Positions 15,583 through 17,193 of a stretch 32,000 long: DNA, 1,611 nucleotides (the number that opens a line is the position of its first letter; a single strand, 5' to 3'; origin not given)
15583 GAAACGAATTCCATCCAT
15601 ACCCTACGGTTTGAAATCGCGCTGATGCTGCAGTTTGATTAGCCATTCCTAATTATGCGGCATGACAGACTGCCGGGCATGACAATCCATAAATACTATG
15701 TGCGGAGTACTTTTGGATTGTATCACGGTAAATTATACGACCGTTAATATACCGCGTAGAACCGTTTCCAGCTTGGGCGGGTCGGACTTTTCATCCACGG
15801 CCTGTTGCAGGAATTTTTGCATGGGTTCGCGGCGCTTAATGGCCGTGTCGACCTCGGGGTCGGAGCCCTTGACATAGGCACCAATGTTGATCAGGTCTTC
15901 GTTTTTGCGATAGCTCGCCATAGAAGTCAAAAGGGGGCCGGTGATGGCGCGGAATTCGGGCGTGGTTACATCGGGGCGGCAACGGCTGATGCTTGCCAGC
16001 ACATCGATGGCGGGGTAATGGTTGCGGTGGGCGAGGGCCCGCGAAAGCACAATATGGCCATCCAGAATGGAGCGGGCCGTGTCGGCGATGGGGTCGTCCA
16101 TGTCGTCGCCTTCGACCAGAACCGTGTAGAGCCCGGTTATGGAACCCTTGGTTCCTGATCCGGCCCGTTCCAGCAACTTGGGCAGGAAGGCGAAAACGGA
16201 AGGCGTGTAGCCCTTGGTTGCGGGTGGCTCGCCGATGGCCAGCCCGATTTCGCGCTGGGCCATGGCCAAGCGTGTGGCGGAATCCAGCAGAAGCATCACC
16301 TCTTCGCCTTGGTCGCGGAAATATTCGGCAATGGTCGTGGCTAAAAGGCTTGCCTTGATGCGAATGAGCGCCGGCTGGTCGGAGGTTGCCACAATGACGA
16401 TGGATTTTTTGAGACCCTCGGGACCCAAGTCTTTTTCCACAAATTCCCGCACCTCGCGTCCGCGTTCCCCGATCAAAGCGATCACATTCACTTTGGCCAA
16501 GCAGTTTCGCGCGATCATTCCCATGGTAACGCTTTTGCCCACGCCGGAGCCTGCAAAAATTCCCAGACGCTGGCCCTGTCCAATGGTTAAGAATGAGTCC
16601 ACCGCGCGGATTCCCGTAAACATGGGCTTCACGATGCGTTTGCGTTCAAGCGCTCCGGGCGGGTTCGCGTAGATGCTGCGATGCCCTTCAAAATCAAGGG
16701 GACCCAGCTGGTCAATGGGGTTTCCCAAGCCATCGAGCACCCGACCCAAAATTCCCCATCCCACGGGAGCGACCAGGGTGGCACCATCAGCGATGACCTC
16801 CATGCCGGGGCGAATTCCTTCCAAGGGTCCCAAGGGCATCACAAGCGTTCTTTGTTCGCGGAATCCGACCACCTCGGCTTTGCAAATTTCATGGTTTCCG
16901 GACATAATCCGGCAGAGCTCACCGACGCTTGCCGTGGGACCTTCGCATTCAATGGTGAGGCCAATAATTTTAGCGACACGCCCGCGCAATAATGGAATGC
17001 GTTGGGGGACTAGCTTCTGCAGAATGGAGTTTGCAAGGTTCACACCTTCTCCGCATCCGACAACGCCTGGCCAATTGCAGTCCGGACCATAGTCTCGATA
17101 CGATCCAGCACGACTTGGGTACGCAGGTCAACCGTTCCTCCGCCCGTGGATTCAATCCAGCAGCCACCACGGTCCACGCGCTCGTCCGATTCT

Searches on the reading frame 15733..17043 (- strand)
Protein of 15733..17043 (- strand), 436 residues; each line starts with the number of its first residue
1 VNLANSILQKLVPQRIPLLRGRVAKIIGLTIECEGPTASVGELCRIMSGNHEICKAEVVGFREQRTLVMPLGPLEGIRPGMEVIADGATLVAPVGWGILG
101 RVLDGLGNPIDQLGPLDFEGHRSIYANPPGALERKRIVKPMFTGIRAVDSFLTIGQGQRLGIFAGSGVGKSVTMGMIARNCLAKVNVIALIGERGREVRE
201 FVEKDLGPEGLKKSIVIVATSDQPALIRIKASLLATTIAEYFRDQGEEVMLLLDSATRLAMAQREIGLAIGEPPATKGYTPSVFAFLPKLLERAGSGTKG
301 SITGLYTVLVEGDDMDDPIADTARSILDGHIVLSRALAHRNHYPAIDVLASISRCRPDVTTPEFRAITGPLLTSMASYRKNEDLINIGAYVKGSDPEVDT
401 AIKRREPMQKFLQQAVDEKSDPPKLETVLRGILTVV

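Call 18: search_protein_families(library=pfam, proteins=[window:15733-17043:-], max_evalue=0.001)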
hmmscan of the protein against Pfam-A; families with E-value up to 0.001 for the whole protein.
window:15733-17043:- (436 aa): 3 families
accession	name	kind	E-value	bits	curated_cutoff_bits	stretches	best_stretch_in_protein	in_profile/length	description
PF00006.31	ATP-synt_ab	-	7.4e-89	297.4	29.5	1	144-353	1-213/213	ATP synthase alpha/beta family, nucleotide-binding domain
PF18269.6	T3SS_ATPase_C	-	2.5e-20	72.5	22.7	1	361-422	2-63/72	T3SS EscN ATPase C-terminal domain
PF02874.29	ATP-synt_ab_N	-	3e-07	31.3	20.9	1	24-85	2-67/69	ATP synthase alpha/beta family, beta-barrel domain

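Call 59: find_homologous_proteins(query=window:15733-17043:-, max_evalue=1e-50)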
Query window:15733-17043:- (436 aa): 8000 proteins with E <= 1e-50 among 8000 candidates; the best 120 are listed.
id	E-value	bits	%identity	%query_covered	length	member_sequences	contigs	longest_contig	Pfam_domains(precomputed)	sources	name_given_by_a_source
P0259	1.0e-282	955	100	100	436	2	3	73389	PF18269.7,PF02874.30,PF00006.32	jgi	jgi:flagellum-specific ATP synthase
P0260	5.7e-240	814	85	100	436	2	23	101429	PF18269.7,PF02874.30,PF00006.32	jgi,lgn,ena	-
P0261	1.9e-235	800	83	98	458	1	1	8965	PF18269.7,PF02874.30,PF00006.32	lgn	-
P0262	4.9e-235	798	84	100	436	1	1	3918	PF18269.7,PF02874.30,PF00006.32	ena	-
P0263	3.2e-234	796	83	99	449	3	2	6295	PF18269.7,PF02874.30,PF00006.32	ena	-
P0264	4.4e-234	795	83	99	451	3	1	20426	PF18269.7,PF02874.30,PF00006.32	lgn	-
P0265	3.2e-233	792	85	99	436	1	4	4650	PF18269.7,PF02874.30,PF00006.32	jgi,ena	jgi:flagellum-specific ATP synthase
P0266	1.4e-232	790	82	99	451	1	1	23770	PF18269.7,PF02874.30,PF00006.32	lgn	-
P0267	2.4e-232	789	83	99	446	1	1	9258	PF18269.7,PF02874.30,PF00006.32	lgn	-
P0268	1.9e-230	783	82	99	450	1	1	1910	PF18269.7,PF02874.30,PF00006.32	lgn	-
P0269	1.1e-225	767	82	98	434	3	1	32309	PF18269.7,PF02874.30,PF00006.32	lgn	-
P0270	6.3e-221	752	79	99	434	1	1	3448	PF18269.7,PF02874.30,PF00006.32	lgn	-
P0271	1.2e-212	724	75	100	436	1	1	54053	PF18269.7,PF02874.30,PF00006.32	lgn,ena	-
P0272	1.2e-211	721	74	98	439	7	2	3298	PF18269.7,PF02874.30,PF00006.32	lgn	-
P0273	5.4e-211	719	73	100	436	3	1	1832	PF18269.7,PF02874.30,PF00006.32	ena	-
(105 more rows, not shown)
